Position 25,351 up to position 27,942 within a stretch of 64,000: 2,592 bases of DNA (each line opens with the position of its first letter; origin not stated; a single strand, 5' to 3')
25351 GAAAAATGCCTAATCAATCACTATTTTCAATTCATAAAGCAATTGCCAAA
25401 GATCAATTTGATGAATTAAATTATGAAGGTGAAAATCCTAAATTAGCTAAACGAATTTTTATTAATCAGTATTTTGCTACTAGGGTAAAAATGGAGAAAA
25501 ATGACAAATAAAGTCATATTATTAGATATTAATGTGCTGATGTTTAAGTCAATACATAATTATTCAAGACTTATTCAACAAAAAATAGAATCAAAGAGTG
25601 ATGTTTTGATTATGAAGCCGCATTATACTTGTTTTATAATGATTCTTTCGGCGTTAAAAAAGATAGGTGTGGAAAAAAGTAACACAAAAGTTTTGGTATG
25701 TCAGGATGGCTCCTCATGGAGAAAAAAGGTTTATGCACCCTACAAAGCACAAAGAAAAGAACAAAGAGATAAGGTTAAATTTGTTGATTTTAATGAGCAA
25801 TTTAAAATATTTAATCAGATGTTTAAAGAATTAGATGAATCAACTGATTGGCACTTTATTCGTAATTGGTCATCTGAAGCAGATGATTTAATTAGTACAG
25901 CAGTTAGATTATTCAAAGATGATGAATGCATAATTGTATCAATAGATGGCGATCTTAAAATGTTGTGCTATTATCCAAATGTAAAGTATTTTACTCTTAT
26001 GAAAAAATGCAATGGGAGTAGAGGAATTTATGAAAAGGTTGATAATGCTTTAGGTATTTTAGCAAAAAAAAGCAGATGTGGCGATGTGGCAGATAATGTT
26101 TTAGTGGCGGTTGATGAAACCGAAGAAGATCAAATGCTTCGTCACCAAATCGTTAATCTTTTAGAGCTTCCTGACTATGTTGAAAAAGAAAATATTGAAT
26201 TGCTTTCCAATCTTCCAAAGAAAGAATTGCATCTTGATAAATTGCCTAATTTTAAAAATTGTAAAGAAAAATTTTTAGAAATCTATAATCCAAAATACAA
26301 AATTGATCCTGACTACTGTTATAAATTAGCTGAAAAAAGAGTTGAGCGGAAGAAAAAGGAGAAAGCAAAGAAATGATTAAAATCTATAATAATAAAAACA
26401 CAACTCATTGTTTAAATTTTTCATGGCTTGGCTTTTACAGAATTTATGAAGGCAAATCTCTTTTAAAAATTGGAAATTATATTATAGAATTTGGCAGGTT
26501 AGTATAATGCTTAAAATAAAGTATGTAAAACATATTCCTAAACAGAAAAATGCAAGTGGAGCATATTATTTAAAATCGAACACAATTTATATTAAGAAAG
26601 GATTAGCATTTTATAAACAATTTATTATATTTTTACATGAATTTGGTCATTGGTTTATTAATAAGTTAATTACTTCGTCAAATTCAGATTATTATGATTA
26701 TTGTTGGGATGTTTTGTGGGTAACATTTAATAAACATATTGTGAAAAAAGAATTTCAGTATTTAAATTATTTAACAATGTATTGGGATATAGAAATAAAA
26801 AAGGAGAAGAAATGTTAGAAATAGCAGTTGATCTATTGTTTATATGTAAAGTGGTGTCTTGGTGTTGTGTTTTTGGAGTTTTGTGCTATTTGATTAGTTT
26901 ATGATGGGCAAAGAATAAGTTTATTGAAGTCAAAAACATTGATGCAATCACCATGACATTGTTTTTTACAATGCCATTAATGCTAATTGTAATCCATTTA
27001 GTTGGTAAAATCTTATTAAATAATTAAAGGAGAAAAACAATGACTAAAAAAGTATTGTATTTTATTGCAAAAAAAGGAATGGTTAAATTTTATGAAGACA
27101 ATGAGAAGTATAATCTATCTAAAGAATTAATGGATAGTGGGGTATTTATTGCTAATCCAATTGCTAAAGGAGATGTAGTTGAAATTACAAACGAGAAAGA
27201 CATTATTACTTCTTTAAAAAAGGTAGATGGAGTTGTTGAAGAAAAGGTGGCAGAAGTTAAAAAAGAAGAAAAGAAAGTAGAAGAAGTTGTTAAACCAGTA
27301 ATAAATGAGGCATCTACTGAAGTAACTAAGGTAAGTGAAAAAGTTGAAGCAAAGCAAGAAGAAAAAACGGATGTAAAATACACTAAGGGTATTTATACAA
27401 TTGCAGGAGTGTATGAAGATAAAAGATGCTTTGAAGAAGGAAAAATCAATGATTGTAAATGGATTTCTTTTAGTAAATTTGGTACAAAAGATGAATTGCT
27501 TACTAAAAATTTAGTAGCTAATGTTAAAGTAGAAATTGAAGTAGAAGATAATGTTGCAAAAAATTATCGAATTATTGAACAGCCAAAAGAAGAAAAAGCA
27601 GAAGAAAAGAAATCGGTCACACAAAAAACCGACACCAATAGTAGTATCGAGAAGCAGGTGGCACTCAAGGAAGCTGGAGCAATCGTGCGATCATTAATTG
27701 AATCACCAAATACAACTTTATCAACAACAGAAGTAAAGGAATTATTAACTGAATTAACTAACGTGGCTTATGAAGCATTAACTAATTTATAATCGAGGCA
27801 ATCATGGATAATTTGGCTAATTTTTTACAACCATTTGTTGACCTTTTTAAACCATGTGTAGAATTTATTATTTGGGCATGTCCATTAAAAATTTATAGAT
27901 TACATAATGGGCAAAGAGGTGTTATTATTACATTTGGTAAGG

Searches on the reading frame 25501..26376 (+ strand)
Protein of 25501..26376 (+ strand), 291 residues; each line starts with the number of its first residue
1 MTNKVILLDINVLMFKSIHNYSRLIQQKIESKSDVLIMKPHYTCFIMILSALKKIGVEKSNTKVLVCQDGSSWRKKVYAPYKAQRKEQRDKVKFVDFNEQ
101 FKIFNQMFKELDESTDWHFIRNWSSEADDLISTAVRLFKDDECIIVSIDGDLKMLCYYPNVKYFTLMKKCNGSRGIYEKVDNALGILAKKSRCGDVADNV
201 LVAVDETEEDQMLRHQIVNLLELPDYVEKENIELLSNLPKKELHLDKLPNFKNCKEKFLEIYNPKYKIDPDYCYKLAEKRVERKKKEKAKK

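Call 82: search_solved_structures(query=window:25501-26376:+, max_evalue=0.001)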
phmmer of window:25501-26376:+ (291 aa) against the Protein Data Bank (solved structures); distinct sequences matched with E-value up to 0.001: 3.
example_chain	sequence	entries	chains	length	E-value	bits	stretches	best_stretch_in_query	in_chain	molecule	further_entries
3h8s_A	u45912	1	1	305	2.9e-06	30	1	59-169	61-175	Ribonuclease H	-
1tfr_A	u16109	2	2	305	3.4e-06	29.8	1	59-169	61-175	T4 RNASE H | Ribonuclease H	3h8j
2ihn_A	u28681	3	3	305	1.6e-05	27.6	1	59-169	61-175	Ribonuclease H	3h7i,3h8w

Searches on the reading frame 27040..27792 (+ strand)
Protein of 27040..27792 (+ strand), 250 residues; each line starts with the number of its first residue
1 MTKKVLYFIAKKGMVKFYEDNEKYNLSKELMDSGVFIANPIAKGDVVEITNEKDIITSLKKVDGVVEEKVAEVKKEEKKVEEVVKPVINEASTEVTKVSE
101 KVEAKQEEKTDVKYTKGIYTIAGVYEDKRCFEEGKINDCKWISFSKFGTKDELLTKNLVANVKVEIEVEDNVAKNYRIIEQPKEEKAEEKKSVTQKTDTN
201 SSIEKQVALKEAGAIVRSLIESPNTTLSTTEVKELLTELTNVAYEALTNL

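Call 83: search_solved_structures(query=window:27040-27792:+, max_evalue=0.001)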
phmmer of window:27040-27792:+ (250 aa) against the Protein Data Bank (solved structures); distinct sequences matched with E-value up to 0.001: 0.
